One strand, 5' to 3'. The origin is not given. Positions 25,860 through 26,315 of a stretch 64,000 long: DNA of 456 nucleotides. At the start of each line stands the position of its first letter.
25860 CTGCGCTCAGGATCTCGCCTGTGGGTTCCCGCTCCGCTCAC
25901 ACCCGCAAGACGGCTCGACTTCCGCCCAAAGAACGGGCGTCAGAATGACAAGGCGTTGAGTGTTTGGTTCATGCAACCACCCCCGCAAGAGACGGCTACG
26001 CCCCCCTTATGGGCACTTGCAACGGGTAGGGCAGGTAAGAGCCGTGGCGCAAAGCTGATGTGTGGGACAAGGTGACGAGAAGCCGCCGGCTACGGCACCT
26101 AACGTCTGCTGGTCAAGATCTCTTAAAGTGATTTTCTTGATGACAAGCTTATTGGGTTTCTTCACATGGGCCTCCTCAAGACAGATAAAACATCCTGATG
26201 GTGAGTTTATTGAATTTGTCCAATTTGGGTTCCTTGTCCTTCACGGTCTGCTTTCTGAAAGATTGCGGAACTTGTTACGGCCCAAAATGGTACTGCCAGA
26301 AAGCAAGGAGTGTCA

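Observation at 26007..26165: Unannotated 52-aa GG-leader, Cys/Thr/Ser-rich RiPP-like precursor with no maturase nearby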

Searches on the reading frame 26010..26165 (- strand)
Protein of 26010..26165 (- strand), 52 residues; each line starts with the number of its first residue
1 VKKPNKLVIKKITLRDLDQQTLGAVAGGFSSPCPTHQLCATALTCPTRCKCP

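Call 5: search_protein_families(library=ncbifam, proteins=[window:26010-26165:-], max_evalue=10)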
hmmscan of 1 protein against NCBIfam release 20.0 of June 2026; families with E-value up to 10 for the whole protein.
seq(52 aa): 2 families
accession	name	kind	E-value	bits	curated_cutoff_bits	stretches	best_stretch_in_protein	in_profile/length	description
NF038153.1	lant_leader_L1a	domain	0.00011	22.3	22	1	1-28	1-32/32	class I lanthipeptide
TIGR04149.1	GG_sam_targ_CFB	domain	0.022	14.7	25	1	1-36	1-36/43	TIGR04149 family rSAM-modified RiPP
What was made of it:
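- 26007..26165 (-): Complete precursor ORF (lanA-like), 52 codons plus stop, GTG start. NF038153 22.3 bits against cutoff 22 (call 5).
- On Class I lanthipeptide precursor, NF038153 (lant_leader_L1a) leader type: 22.3 bits, E=1.1e-4, residues 1-28 on model positions 1-32 (call 5).
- On TIGR04149 rSAM-modified RiPP (GG_sam_targ_CFB): 14.7 bits (call 5).
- On Prochlorosin-type (class II, Nif11/NHLP leader, LanM): NCBIfam at E<=10 returned only NF038153 and TIGR04149 (call 5).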

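Call 6: search_protein_families(library=pfam, proteins=[window:26010-26165:-], max_evalue=10)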
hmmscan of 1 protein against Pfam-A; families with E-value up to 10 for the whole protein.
seq(52 aa): 0 families

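Call 13: find_homologous_proteins(query=window:26010-26165:-, max_evalue=0.01)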
Query seq(52 aa): no candidate shares three 5-residue words with the query. No homologue found.
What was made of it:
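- Tried and rejected: Single-sequence word-indexed homology search: nothing (call 13).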

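Call 18: find_encoding_contigs(protein=window:26010-26165:-, flank=10000)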
Protein seq(52 aa) (52 aa): no gene with exactly this product is on record in the collection.

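Call 33: search_protein_representatives(protein=window:26010-26165:-)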
Query: 52 residues. Proteins with E-value up to 0.001 (for the whole library): 27; up to 1e-10: 0; up to 1e-30: 0. The best 27 are listed.
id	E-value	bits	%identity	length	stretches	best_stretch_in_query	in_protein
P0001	8.1e-06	41.3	-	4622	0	-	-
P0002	8.6e-06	41.2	56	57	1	3-47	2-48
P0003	1.1e-05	40.9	56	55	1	2-51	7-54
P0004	1.1e-05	40.9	57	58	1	1-51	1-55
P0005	1.2e-05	40.8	57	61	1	1-50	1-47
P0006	1.4e-05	40.6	57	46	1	2-38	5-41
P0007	3.2e-05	39.5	56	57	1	2-42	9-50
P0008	3.5e-05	39.3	52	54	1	1-50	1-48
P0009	4.4e-05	39.0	51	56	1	1-48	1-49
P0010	5.6e-05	38.7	59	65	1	3-51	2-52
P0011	7.5e-05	38.3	83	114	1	1-29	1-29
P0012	9.0e-05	38.1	49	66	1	2-50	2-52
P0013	9.1e-05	38.1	55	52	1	5-44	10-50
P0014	9.7e-05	38.0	55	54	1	1-48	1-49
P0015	1.1e-04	37.9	53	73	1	1-49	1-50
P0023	5.8e-04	35.5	73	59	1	1-30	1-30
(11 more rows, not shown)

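Call 37: find_homologous_proteins(query=A3, max_evalue=0.001)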
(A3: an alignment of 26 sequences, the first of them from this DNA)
Query A3 (26 sequences) (52 aa, profile of the alignment): 276 proteins with E <= 0.001 among 2445 candidates; the best 120 are listed.
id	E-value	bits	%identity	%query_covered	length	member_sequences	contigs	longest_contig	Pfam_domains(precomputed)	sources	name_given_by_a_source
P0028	2.0e-15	74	45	77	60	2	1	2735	-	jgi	jgi:hypothetical protein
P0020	2.0e-15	74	56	92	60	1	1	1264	-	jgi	jgi:hypothetical protein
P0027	2.2e-15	74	49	65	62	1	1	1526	-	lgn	-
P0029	2.8e-15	74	46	79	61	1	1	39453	-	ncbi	-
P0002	3.2e-15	74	61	44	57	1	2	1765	-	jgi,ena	-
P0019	3.2e-15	74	47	67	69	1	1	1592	-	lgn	-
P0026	3.7e-15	74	60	38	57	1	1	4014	-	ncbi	-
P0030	5.0e-15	73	36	77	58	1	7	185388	-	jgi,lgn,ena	jgi:hypothetical protein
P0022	5.6e-15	73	45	98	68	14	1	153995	-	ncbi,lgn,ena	-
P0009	7.3e-15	73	61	63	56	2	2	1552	-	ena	-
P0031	7.8e-15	73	60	58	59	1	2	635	-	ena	-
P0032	9.3e-15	72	63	62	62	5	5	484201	-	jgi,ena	jgi:hypothetical protein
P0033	1.1e-14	72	45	56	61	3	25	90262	-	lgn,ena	-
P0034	1.2e-14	72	44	92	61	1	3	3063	-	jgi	jgi:hypothetical protein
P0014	1.2e-14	72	71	54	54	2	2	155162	-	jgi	-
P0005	7.5e-14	69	49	75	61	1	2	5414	-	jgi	jgi:natural product precursor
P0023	1.6e-13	68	79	54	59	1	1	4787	-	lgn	-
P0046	2.3e-13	68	55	38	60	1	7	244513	-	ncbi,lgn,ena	ncbi:MAG: class I lanthipeptide [Candidatus Sulfotelmatobacter sp.]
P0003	4.5e-12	64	53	98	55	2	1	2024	-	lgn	-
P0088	4.5e-12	64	54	94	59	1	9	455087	-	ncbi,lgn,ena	ncbi:MAG: hypothetical protein WCA49_05205 [Candidatus Sulfotelmatobacter sp.]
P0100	8.3e-12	63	41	69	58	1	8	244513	-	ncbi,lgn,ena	ncbi:MAG: hypothetical protein WCA49_05645 [Candidatus Sulfotelmatobacter sp.]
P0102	9.4e-12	63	47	29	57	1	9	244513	-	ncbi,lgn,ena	ncbi:MAG: TIGR04149 family rSAM-modified RiPP [Candidatus Sulfotelmatobacter sp.]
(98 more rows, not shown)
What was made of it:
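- A profile search found 276 clusters (call 37). PGAP names one family member 'TIGR04149 family rSAM-modified RiPP' (call 37).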

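Call 38: find_encoding_contigs(protein=P0046, flank=10000, max_places=2)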
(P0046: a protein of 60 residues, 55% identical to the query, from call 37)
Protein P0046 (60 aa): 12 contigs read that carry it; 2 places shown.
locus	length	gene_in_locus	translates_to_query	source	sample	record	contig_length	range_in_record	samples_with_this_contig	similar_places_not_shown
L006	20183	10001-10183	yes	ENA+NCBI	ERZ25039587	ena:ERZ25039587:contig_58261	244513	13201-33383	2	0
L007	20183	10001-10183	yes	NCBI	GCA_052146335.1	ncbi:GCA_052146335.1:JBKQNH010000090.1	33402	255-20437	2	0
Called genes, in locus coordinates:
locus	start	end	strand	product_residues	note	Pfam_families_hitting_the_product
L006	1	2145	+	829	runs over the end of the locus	PF12704:MacB_PCD, PF02687:FtsX, PF12704:MacB_PCD, PF02687:FtsX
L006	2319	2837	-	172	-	-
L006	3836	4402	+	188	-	PF12867:DinB_2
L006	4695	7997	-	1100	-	PF04738:Lant_dehydr_N, PF14028:Lant_dehydr_C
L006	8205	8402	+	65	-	-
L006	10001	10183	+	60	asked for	-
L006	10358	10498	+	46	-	-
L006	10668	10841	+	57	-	-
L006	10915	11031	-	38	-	-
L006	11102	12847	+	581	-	PF00364:Biotin_lipoyl (faint)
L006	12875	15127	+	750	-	PF03412:Peptidase_C39, PF00664:ABC_membrane, PF00005:ABC_tran, PF02463:SMC_N (faint)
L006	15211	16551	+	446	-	PF05147:LANC_like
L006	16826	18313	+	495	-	PF02310:B12-binding, PF04055:Radical_SAM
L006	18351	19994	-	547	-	-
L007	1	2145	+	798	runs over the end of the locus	PF12704:MacB_PCD, PF02687:FtsX, PF12704:MacB_PCD, PF02687:FtsX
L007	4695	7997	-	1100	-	PF04738:Lant_dehydr_N, PF14028:Lant_dehydr_C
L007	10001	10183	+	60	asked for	-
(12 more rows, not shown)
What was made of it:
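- One family cluster (L006) has a B12-binding radical SAM next to LanC (call 38).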

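Call 39: find_encoding_contigs(protein=P0088, flank=10000, max_places=2)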
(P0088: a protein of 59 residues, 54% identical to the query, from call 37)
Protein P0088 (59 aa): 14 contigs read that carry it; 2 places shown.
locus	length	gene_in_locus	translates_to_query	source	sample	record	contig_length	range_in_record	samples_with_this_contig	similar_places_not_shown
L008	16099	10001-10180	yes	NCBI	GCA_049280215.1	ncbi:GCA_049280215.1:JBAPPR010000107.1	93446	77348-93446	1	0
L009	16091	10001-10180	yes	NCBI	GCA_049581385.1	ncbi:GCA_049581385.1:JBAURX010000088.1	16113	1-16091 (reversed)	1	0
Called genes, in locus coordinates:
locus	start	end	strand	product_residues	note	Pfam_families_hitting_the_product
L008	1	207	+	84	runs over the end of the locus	PF12797:Fer4_2 (faint), PF12837:Fer4_6 (faint), PF13183:Fer4_8 (faint), PF13237:Fer4_10 (weak), PF14697:Fer4_21 (faint), PF12838:Fer4_7 (weak), PF13187:Fer4_9 (weak), PF00037:Fer4 (weak), +2 more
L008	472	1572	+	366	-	PF10009:DUF2252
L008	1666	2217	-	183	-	-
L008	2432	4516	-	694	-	PF10459:Peptidase_S46, PF13365:Trypsin_2 (faint)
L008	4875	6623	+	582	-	-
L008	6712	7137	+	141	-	PF04134:DCC1-like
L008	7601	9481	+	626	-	PF13424:TPR_12 (faint), PF25062:ARM_TT21_N, PF12895:ANAPC3, PF13432:TPR_16, PF14559:TPR_19, PF23914:TPR_CcmH_CycH (weak), PF14559:TPR_19 (weak), PF13432:TPR_16, +9 more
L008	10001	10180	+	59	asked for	-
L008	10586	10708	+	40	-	-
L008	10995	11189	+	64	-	-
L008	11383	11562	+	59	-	-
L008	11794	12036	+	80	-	PF09720:Unstab_antitox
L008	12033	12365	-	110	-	PF13744:HTH_37, PF01381:HTH_3 (weak)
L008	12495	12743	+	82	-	PF09720:Unstab_antitox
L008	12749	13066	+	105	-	PF05016:ParE_toxin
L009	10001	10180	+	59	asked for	-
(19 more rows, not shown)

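Call 40: find_encoding_contigs(protein=P0030, flank=10000, max_places=2)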
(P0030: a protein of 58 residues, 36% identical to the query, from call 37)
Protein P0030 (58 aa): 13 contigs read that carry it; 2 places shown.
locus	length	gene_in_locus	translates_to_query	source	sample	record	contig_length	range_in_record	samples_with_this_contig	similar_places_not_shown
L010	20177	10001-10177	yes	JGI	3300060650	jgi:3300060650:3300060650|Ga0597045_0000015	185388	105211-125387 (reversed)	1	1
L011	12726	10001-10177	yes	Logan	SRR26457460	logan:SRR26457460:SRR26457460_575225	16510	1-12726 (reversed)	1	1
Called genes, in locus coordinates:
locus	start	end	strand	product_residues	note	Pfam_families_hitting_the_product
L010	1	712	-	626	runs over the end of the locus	PF04738:Lant_dehydr_N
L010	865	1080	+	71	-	-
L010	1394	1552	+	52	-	-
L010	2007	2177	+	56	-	-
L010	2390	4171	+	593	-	PF01590:GAF (weak), PF00364:Biotin_lipoyl (faint)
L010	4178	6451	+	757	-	PF03412:Peptidase_C39, PF00664:ABC_membrane, PF00005:ABC_tran, PF02463:SMC_N (faint)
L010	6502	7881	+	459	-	PF05147:LANC_like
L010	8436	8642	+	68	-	-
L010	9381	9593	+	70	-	-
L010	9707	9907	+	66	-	-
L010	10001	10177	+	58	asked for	-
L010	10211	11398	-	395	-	PF14537:Cytochrom_c3_2 (faint), PF22113:Mtrc-MtrF_II-IV_dom (faint), PF09699:Paired_CXXCH_1 (faint), PF14522:Cytochrome_C7 (faint)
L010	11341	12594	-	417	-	PF14315:DUF4380 (weak)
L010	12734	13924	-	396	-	PF02065:Melibiase (weak), PF16499:Melibiase_2, PF17450:Melibiase_2_C, PF17801:Melibiase_C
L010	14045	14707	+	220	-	-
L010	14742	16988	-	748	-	PF07719:TPR_2 (faint), PF23914:TPR_CcmH_CycH (faint), PF24575:TPR_Slam (faint), PF13414:TPR_11 (weak), PF13432:TPR_16, PF14559:TPR_19 (weak), PF12895:ANAPC3 (weak), PF14559:TPR_19 (weak), +9 more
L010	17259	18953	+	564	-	PF13517:FG-GAP_3, PF01839:FG-GAP (weak), PF13517:FG-GAP_3, PF07593:UnbV_ASPIC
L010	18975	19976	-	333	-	PF00356:LacI, PF00532:Peripla_BP_1, PF13407:Peripla_BP_4, PF13377:Peripla_BP_3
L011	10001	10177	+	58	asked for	-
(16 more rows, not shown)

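Call 42: find_related_loci(query=A3, collection=metagenome_contigs, flank=10000)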
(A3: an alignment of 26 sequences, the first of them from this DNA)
Query A3 (52 aa) in metagenome_contigs; peptide patterns used: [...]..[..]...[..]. (x = any residue, [..] = any of these).
366 stretches matched a pattern; 99 encode a relative of the query (tblastn E <= 1e-3); the best 80 are kept; 78 distinct loci.
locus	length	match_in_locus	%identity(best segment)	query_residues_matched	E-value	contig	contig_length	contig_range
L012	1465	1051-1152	68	1-34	2e-10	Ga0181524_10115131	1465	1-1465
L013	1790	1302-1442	53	1-49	2e-10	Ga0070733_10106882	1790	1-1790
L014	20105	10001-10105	66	2-35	9e-10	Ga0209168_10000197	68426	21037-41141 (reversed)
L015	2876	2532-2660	56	1-41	2e-9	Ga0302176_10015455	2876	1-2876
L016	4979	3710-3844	54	1-46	2e-9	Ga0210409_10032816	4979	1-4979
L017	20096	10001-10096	63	1-32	5e-9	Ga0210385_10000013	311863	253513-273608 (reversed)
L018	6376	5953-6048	69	1-32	5e-9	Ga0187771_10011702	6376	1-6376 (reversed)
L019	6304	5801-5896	63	1-32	5e-9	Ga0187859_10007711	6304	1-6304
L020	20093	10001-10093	65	1-31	8e-9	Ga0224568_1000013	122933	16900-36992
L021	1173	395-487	65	1-31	8e-9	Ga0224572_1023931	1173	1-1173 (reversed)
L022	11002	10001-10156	46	1-50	6e-9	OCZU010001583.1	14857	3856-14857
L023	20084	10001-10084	71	1-28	8e-9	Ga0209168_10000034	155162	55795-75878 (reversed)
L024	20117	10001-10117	56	1-36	2e-8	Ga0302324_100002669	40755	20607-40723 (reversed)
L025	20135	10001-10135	52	1-46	1e-8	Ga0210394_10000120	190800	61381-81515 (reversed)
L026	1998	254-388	52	1-46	1e-8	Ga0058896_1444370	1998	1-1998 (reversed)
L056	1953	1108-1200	55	1-31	2e-6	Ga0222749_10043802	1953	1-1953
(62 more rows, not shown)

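Call 57: find_encoding_contigs(protein=P0100, flank=10000, max_places=4)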
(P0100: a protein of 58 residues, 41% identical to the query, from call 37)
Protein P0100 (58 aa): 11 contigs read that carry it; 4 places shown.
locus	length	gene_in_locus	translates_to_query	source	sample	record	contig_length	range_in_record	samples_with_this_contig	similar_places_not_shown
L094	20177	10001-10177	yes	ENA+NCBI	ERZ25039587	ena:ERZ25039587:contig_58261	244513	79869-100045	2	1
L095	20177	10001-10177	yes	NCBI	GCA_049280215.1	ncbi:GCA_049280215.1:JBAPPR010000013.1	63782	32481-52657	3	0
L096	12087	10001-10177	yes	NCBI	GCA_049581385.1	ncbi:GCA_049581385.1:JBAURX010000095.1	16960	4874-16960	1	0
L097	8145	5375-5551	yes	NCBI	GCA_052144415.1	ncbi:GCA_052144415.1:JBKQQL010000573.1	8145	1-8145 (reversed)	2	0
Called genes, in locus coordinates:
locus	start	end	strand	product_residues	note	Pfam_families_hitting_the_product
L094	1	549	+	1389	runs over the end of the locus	PF13620:CarboxypepD_reg, PF17210:SdrD_B (faint), PF25183:OMP_b-brl_4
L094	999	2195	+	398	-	PF00438:S-AdoMet_synt_N, PF02772:S-AdoMet_synt_M, PF02773:S-AdoMet_synt_C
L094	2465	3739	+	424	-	PF05221:AdoHcyase, PF00670:AdoHcyase_NAD, PF02826:2-Hacid_dh_C, PF07991:KARI_N (weak)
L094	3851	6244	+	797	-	PF00909:Ammonium_transp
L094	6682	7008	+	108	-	-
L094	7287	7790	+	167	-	PF11645:PDDEXK_5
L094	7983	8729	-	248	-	-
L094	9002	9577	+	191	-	PF00440:TetR_N, PF13305:TetR_C_33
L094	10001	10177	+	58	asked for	-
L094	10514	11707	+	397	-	PF00145:DNA_methylase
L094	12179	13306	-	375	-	PF03235:GmrSD_N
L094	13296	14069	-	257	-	PF08867:FRG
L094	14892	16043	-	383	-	PF12844:HTH_19, PF13413:HTH_25, PF13464:RodZ_C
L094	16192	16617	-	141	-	-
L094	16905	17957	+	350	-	PF01590:GAF, PF13185:GAF_2, PF13492:GAF_3, PF00990:GGDEF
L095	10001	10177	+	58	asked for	-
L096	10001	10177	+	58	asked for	-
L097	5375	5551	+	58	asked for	-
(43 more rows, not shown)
